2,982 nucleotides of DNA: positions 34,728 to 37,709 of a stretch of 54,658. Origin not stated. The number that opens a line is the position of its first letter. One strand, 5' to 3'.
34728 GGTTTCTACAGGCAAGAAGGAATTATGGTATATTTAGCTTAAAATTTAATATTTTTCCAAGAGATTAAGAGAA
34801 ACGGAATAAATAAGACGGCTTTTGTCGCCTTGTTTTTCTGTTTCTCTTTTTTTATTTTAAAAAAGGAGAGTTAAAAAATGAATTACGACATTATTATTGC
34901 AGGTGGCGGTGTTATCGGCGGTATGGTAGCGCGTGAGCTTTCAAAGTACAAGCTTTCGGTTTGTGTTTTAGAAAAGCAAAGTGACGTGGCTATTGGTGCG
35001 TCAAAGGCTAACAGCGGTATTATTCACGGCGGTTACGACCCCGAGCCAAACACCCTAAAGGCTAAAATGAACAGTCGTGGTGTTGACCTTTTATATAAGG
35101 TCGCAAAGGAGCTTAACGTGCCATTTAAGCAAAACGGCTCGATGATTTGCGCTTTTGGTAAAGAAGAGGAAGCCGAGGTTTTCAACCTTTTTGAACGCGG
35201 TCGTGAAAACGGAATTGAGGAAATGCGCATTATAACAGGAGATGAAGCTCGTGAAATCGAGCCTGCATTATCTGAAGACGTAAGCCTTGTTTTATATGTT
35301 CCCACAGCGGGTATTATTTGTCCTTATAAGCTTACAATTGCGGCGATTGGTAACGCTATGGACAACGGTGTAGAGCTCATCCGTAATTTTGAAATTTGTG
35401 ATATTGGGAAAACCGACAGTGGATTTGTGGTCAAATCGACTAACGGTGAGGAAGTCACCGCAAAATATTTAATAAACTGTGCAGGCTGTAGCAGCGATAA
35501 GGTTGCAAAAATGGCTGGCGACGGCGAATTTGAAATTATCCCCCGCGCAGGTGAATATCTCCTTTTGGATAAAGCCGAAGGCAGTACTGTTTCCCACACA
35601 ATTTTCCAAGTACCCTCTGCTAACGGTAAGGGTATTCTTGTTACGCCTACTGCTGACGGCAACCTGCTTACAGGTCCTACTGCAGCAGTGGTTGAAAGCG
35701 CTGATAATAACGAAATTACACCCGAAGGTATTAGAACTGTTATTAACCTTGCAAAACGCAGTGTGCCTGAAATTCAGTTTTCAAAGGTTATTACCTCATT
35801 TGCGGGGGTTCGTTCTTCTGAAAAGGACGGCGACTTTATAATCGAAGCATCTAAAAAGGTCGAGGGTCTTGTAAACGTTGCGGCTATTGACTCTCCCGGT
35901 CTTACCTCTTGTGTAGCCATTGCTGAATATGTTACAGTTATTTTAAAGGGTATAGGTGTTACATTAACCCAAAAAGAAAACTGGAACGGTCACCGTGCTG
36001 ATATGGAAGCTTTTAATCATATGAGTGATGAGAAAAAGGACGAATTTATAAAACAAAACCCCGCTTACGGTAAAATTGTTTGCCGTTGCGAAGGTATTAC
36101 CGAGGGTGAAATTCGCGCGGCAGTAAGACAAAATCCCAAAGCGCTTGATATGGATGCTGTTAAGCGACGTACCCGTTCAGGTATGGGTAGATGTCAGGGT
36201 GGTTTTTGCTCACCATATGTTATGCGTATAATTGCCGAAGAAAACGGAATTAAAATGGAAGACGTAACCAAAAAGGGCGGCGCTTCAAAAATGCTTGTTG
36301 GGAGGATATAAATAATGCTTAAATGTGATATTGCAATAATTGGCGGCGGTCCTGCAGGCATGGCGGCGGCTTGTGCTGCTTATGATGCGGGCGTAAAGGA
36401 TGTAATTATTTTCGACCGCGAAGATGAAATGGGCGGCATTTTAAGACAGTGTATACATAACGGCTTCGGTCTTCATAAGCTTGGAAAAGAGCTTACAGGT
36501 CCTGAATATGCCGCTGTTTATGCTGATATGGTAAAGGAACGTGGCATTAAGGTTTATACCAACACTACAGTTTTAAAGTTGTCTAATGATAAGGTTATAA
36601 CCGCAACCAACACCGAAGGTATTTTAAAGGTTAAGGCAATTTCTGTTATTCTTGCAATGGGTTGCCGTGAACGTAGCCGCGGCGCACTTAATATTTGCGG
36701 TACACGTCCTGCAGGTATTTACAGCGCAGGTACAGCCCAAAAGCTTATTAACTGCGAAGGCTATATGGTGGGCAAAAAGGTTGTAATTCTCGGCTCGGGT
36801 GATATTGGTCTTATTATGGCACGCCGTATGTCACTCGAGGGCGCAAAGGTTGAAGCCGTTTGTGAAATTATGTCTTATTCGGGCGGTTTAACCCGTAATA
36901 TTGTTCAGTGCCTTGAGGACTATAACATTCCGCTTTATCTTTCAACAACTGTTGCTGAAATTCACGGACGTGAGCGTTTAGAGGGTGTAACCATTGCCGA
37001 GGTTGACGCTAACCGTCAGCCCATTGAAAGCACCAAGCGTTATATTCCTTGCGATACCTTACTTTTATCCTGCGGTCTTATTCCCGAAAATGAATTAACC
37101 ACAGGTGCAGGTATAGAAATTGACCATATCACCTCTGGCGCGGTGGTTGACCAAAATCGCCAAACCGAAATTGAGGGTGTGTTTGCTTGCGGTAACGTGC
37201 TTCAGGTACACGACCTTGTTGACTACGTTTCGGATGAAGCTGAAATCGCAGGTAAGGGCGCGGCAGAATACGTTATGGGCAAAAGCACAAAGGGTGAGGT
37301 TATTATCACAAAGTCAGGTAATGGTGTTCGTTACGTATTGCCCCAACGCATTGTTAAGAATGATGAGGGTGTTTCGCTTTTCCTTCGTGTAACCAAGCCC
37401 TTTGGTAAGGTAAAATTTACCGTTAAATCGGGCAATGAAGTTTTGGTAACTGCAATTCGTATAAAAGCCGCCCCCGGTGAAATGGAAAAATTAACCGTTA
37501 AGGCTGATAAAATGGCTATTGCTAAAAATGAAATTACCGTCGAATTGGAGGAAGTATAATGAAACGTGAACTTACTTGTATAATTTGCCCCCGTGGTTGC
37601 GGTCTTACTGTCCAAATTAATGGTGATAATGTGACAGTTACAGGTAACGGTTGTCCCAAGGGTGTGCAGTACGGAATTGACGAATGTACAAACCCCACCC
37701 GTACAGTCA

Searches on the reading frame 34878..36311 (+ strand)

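Call 37: search_protein_families(library=pfam, max_evalue=1e-8, proteins=[window:34878-36311:+])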
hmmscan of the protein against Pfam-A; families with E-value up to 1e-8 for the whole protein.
window:34878-36311:+ (477 aa): 2 families
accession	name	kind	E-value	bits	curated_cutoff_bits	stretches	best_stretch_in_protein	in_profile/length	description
PF01266.30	DAO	-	7.8e-70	236.6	27.9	1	4-353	1-351/353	FAD dependent oxidoreductase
PF04324.20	Fer2_BFD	-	1e-14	55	26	1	400-454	1-50/50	BFD-like [2Fe-2S] binding domain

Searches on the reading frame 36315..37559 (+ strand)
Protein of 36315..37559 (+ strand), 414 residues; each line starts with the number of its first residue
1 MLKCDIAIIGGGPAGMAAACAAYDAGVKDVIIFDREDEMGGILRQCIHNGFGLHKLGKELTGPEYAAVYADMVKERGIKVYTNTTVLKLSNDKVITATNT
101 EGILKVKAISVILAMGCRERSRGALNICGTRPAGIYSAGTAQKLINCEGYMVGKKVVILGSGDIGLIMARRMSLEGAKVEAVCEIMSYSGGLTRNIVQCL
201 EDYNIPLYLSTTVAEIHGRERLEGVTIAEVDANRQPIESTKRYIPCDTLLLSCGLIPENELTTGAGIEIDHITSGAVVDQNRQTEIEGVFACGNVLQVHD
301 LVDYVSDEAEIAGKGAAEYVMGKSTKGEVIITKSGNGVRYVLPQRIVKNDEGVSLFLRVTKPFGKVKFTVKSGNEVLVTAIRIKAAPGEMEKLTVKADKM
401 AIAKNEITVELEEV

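Call 37: search_protein_families(library=pfam, max_evalue=1e-8, proteins=[window:36315-37559:+])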
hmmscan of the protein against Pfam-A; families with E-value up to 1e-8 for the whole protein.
window:36315-37559:+ (414 aa): 5 families
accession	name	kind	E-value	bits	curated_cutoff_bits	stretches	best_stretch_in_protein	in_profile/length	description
PF07992.20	Pyr_redox_2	-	2.7e-28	99.7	26.1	1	5-299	2-281/291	Pyridine nucleotide-disulphide oxidoreductase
PF00070.33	Pyr_redox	-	2.5e-12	47.6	22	0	155-227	1-79/82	Pyridine nucleotide-disulphide oxidoreductase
PF13738.12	Pyr_redox_3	-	2.6e-12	47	30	0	58-293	76-305/305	Pyridine nucleotide-disulphide oxidoreductase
PF00890.30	FAD_binding_2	-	8.9e-12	45.3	20.4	0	5-41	1-36/414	FAD binding domain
PF01266.30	DAO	-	1e-08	35.6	27.9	0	5-40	1-35/353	FAD dependent oxidoreductase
